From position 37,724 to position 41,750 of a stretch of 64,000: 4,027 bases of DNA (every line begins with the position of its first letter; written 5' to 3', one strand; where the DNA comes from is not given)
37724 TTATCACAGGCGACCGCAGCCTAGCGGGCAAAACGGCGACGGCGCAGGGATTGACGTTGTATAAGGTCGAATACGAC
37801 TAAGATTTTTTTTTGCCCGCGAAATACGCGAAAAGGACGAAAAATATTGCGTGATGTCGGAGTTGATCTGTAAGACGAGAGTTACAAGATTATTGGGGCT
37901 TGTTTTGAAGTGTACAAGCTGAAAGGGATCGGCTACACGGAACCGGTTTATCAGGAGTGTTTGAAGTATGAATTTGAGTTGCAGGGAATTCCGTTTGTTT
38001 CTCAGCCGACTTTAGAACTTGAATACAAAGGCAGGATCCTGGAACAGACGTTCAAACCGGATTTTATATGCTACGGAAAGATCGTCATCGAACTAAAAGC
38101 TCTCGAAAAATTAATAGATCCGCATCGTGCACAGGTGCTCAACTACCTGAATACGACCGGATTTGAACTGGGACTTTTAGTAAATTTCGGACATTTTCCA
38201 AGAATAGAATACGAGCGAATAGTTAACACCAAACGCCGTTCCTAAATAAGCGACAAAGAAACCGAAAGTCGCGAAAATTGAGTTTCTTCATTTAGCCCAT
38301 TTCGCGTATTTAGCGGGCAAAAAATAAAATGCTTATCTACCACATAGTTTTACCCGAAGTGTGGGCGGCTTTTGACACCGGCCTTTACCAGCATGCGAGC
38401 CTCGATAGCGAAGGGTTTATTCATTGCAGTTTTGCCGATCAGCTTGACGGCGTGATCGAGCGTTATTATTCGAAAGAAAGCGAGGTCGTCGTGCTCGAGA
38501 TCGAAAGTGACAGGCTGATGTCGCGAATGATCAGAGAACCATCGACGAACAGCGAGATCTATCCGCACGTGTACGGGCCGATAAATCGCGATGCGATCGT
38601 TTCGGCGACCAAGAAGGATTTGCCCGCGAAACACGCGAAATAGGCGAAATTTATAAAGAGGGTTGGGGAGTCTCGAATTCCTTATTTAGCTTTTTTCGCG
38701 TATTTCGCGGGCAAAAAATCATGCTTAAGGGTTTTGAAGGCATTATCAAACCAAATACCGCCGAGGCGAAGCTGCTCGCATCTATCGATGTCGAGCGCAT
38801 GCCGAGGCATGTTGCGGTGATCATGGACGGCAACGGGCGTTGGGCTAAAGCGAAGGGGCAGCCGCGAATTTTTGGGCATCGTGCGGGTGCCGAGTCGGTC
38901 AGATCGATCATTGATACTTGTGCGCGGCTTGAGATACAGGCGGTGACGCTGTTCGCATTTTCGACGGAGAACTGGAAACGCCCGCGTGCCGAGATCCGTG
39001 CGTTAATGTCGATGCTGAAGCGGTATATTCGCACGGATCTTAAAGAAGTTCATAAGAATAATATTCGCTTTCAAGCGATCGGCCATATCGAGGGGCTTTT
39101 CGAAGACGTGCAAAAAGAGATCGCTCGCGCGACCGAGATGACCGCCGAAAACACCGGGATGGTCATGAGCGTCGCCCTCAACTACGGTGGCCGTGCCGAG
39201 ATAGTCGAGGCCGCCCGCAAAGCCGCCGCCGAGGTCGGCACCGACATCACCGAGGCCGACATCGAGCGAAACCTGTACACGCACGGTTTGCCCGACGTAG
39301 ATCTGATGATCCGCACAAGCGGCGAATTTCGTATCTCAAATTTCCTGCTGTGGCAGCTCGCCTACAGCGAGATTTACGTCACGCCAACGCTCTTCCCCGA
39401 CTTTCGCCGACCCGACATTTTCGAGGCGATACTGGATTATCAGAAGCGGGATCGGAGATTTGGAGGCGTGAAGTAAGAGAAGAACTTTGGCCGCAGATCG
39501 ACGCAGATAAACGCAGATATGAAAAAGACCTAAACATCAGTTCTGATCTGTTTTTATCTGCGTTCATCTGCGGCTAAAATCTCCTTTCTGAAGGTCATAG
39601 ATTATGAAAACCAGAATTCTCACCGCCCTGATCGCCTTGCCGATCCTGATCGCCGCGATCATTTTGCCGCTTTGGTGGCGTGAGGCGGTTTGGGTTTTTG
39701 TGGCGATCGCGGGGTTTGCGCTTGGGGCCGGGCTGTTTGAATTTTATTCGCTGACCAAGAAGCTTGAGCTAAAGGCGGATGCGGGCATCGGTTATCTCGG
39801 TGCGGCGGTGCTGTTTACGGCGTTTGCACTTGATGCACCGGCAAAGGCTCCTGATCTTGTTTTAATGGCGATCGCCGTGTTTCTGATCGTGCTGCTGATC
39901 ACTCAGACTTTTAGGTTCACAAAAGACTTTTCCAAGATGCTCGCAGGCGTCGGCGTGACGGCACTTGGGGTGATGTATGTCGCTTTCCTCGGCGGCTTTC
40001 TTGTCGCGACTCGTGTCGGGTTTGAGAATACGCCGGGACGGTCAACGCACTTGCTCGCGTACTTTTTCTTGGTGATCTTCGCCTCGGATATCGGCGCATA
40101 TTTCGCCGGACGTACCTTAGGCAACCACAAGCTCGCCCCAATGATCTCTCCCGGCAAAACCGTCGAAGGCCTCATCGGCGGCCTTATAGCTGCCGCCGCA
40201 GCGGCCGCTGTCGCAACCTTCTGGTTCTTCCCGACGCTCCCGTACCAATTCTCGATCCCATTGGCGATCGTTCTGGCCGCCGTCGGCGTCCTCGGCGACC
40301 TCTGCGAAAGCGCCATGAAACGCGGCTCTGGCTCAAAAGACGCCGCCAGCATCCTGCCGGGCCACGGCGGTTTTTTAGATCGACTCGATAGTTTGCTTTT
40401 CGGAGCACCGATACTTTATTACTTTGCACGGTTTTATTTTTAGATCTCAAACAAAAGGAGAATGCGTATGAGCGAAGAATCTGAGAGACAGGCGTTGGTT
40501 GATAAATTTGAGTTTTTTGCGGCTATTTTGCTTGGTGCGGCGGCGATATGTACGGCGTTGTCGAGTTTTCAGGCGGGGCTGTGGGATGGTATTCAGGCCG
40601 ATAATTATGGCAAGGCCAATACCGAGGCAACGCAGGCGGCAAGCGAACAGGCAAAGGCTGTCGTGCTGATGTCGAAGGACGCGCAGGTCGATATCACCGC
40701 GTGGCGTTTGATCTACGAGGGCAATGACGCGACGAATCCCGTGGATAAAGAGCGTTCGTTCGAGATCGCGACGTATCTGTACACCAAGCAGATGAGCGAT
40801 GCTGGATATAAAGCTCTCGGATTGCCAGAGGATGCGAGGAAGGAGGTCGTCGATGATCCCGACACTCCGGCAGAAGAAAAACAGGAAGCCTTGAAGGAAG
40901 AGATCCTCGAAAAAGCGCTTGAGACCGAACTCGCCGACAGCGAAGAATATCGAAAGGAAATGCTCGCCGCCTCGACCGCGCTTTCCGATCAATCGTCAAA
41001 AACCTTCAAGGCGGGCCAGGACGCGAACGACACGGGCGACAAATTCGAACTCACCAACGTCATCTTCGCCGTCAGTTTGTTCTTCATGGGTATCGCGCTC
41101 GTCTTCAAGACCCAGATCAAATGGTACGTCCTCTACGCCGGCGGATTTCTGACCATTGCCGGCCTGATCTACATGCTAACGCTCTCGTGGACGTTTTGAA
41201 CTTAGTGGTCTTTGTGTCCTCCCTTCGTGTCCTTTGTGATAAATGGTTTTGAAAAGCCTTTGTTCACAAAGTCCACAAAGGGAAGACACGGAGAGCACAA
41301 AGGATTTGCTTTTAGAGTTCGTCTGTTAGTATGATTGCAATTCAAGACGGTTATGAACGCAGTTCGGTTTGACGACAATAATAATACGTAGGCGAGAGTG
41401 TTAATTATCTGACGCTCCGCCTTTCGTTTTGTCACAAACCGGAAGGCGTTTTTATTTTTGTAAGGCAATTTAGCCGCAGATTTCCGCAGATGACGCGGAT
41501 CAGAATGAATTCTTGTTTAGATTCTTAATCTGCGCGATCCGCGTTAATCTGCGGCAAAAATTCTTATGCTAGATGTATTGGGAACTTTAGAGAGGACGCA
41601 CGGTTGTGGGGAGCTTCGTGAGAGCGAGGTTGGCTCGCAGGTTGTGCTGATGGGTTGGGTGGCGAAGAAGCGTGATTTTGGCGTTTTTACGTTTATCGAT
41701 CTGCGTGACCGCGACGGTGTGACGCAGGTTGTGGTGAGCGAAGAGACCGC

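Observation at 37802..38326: GxxExxY (PD-(D/E)XK-like) gene carried in the loop of a CGCGAAA-word element, with a damaged 5' end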

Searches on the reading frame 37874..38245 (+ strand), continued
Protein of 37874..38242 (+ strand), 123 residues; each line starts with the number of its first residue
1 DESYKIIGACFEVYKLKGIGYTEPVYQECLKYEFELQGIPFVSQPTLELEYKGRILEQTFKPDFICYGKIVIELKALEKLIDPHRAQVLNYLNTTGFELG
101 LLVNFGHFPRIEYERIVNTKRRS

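Call 70: fold_search(model_id=the predicted structure, library=pdb)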
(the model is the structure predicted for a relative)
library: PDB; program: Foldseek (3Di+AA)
matches with E <= 10: 392; with E <= 0.001: 4
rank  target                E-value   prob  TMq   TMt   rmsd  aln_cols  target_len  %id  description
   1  4ic1_A                1.0e-04  1.00  0.52  0.36  12.1       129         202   21  Crystal structure of SSO0001 (released 2013-01-16)
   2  4ic1_B                1.2e-04  1.00  0.52  0.35   3.1        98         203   23  Crystal structure of SSO0001 (released 2013-01-16)
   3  4ic1_G                1.4e-04  1.00  0.52  0.35   3.0        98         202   23  Crystal structure of SSO0001 (released 2013-01-16)
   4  4ic1_D                6.8e-04  1.00  0.55  0.37   3.4       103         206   20  Crystal structure of SSO0001 (released 2013-01-16)
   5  3slp_A                3.1e-03  1.00  0.53  0.33  14.1       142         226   15  Crystal Structure of Lambda Exonuclease in Complex with a 12 BP Symmetric DNA Duplex (released 2011-07-20)
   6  9iac_A                5.9e-03  0.91  0.37  0.21   7.9       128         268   12  Structure of the Argonaute-associated Cas4 family protein 1 (ACE1) from Microcystis aeruginosa (MaACE1) (released 2025-04-23)
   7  1avq_A                7.1e-03  0.99  0.51  0.31  14.5       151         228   15  TOROIDAL STRUCTURE OF LAMBDA EXONUCLEASE DETERMINED AT 2.4 ANGSTROMS (released 1998-03-18)
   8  6m9k_B                7.6e-03  1.00  0.52  0.32   4.3       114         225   18  Crystal structure of lambda exonuclease in complex with the Red beta C-terminal domain (released 2019-01-02)
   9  3sm4_B                8.1e-03  1.00  0.49  0.30   4.8       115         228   18  Crystal Structure of the K131A Mutant of Lambda Exonuclease in Complex with a 5'-Phosphorylated 14-mer/12-mer Duplex a (released 2011-07-20)
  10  3syy                  8.6e-03  0.99  0.53  0.37  15.6       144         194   13  Crystal Structure of an alkaline exonuclease (LHK-Exo) from Laribacter hongkongensis (released 2012-02-15)
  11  9iac_B                9.2e-03  0.84  0.36  0.21   8.0       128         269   12  Structure of the Argonaute-associated Cas4 family protein 1 (ACE1) from Microcystis aeruginosa (MaACE1) (released 2025-04-23)
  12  9iab_B                1.4e-02  0.80  0.40  0.23  13.2       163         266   10  Structure of the Argonaute-associated Cas4 family protein 1 (ACE1) from Chroococcidiopsis thermalis (CtACE1) (released 2025-04-23)
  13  2zyz_C                1.9e-02  0.89  0.37  0.47   7.6        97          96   13  Pyrobaculum aerophilum splicing endonuclease (released 2009-06-23)
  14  2zyz_A                2.1e-02  0.84  0.36  0.46   7.6        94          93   13  Pyrobaculum aerophilum splicing endonuclease (released 2009-06-23)
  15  9iab_A                2.9e-02  0.69  0.40  0.23  13.2       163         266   10  Structure of the Argonaute-associated Cas4 family protein 1 (ACE1) from Chroococcidiopsis thermalis (CtACE1) (released 2025-04-23)
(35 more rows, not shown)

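Call 85: search_dna_similar(query=P0001, collection=phages, mode=protein, max_evalue=0.00001, max_rows=15)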
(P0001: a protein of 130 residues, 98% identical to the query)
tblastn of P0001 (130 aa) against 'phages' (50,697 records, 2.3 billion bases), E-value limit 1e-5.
No match.

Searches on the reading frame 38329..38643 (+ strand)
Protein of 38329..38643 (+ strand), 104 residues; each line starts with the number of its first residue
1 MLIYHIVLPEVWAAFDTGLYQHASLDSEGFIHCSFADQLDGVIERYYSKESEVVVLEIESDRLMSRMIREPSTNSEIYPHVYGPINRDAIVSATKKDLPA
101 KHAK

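Call 14: search_protein_families(library=ncbifam, proteins=[window:38329-38640:+], max_evalue=0.01)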
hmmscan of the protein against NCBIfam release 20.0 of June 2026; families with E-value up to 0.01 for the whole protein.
window:38329-38640:+ (104 aa): 0 families

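Call 15: search_protein_families(library=pfam, proteins=[window:38329-38640:+], max_evalue=0.01)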
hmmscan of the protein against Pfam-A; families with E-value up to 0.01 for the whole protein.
window:38329-38640:+ (104 aa): 1 family
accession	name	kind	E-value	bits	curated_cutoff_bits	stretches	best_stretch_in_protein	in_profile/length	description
PF06108.18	DUF952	-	4.9e-24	84.5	23.7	1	10-92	5-89/90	Protein of unknown function (DUF952)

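Call 51: find_encoding_contigs(protein=window:38329-38643:+, flank=3000, max_places=8)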
Protein window:38329-38643:+ (104 aa): 1 contig read that carries it; 1 place shown.
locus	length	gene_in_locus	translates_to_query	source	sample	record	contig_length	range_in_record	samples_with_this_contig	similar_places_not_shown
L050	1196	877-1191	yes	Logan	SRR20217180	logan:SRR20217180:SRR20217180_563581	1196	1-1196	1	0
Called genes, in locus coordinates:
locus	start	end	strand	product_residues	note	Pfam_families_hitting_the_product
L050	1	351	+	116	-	?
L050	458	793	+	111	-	PF13366:PDDEXK_3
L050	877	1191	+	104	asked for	PF06108:DUF952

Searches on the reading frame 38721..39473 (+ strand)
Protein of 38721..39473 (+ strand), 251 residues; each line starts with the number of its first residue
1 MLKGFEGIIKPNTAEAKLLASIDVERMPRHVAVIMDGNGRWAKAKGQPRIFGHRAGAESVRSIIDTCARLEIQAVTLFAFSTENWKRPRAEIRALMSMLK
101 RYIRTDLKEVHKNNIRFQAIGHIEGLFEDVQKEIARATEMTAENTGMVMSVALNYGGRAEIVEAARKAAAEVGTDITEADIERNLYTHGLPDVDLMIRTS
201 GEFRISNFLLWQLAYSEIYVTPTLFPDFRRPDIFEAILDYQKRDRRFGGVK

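Call 14: search_protein_families(library=ncbifam, proteins=[window:38721-39473:+], max_evalue=0.01)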
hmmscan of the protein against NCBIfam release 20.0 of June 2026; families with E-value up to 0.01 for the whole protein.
window:38721-39473:+ (251 aa): 16 families
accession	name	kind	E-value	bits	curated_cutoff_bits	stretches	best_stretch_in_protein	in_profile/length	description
NF011405.0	PRK14830.1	equivalog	3.5e-93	311.8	304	1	17-250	12-251/251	undecaprenyl pyrophosphate synthase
NF011406.0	PRK14831.1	subfamily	2e-91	305.7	375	1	13-250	9-252/256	undecaprenyl pyrophosphate synthase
NF011408.0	PRK14834.1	equivalog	1.4e-86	290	348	1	15-250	5-246/252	isoprenyl transferase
TIGR00055.1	uppS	equivalog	7.3e-84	280.7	109.55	1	27-248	1-228/228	polyprenyl diphosphate synthase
NF011411.0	PRK14838.1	equivalog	1.5e-81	273.4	417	1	21-249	6-238/244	isoprenyl transferase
NF011407.0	PRK14833.1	equivalog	1.6e-79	266.8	325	1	27-251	4-233/233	di-trans,poly-cis-decaprenylcistransferase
NF011404.0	PRK14829.1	equivalog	1.2e-72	244.3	372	1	6-251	9-260/260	isoprenyl transferase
NF007596.1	PRK10240.1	equivalog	8.2e-72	241.5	418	1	24-250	12-244/251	(2E,6E)-farnesyl-diphosphate-specific ditrans,polycis-undecaprenyl-diphosphate synthase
NF011412.0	PRK14839.1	equivalog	1.3e-69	234.3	334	1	28-251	10-230/240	di-trans,poly-cis-decaprenylcistransferase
NF011415.0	PRK14842.1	equivalog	1.3e-67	227.8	360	1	26-250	7-238/241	isoprenyl transferase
NF011413.0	PRK14840.1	equivalog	2.2e-66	224.1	410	1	21-248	12-249/250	isoprenyl transferase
NF011403.0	PRK14828.1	equivalog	5.3e-66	222.6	348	1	16-248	17-257/258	isoprenyl transferase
NF011414.0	PRK14841.1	equivalog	8.2e-65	218.7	401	1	26-250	2-230/233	isoprenyl transferase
NF011409.0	PRK14835.1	equivalog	1.6e-61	208.1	425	1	15-248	32-278/279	isoprenyl transferase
NF011402.0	PRK14827.1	equivalog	2e-60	204.6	535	1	20-248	60-294/296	decaprenyl diphosphate synthase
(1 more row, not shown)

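Call 15: search_protein_families(library=pfam, proteins=[window:38721-39473:+], max_evalue=0.01)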
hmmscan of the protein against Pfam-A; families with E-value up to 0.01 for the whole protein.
window:38721-39473:+ (251 aa): 1 family
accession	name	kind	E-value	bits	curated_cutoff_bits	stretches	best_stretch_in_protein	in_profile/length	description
PF01255.24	Prenyltransf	-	3.8e-86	288.6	27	1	34-248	1-219/219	Putative undecaprenyl diphosphate synthase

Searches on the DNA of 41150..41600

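Call 81: search_rna_families(source=window, start=41150, end=41600, threshold=evalue, max_evalue=1)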
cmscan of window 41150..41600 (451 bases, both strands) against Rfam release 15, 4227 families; matches with E-value up to 1: 17.
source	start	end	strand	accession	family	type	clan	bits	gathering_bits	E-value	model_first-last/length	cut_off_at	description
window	41214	41289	-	RF03244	mir-4798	Gene; miRNA;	-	34.8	75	1.6e-05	1-75/75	no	mir-4798 microRNA precursor family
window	41202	41301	-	RF03578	mir-3910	Gene; miRNA;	-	33.4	95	5.3e-05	1-82/82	no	mir-3910 microRNA precursor family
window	41202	41301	+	RF03578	mir-3910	Gene; miRNA;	-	33.1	95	6.6e-05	1-82/82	no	mir-3910 microRNA precursor family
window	41199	41303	+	RF03654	MIR4239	Gene; miRNA;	-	31.3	100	0.00012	1-120/120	no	MIR4239 microRNA precursor family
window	41214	41289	+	RF03244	mir-4798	Gene; miRNA;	-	31.2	75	0.00016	1-75/75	no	mir-4798 microRNA precursor family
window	41200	41305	-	RF03702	MIR851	Gene; miRNA;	-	29.4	90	0.00078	1-108/108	no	MIR851 microRNA precursor family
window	41207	41296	+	RF00961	mir-581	Gene; miRNA;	-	29.1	100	0.00084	1-89/89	no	mir-581 microRNA precursor family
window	41207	41296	-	RF02017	mir-1912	Gene; miRNA;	-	28.6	72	0.00012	1-77/77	no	mir-1912 microRNA precursor family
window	41198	41306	-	RF03834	mir-3173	Gene; miRNA;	-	27.4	84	0.0074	1-80/80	no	mir-3173 microRNA precursor family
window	41217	41286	-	RF03590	mir-2009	Gene; miRNA;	-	24.8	90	0.0036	1-83/83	no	mir-2009 microRNA precursor family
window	41221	41282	+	RF03293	mir-4672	Gene; miRNA;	-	22.7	98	0.047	1-81/81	no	mir-4672 microRNA precursor family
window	41206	41297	-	RF03173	mir-4504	Gene; miRNA;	-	22.6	104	0.038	1-92/92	no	mir-4504 microRNA precursor family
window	41206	41297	+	RF04240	mir-4716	Gene; miRNA;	-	22.3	76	0.034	1-84/84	no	mir-4716 microRNA precursor family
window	41198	41307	-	RF04205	MIR2606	Gene; miRNA;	-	21.7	139.7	0.87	1-165/165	no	MIR2606 microRNA precursor family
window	41206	41297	-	RF04240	mir-4716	Gene; miRNA;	-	21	76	0.08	1-84/84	no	mir-4716 microRNA precursor family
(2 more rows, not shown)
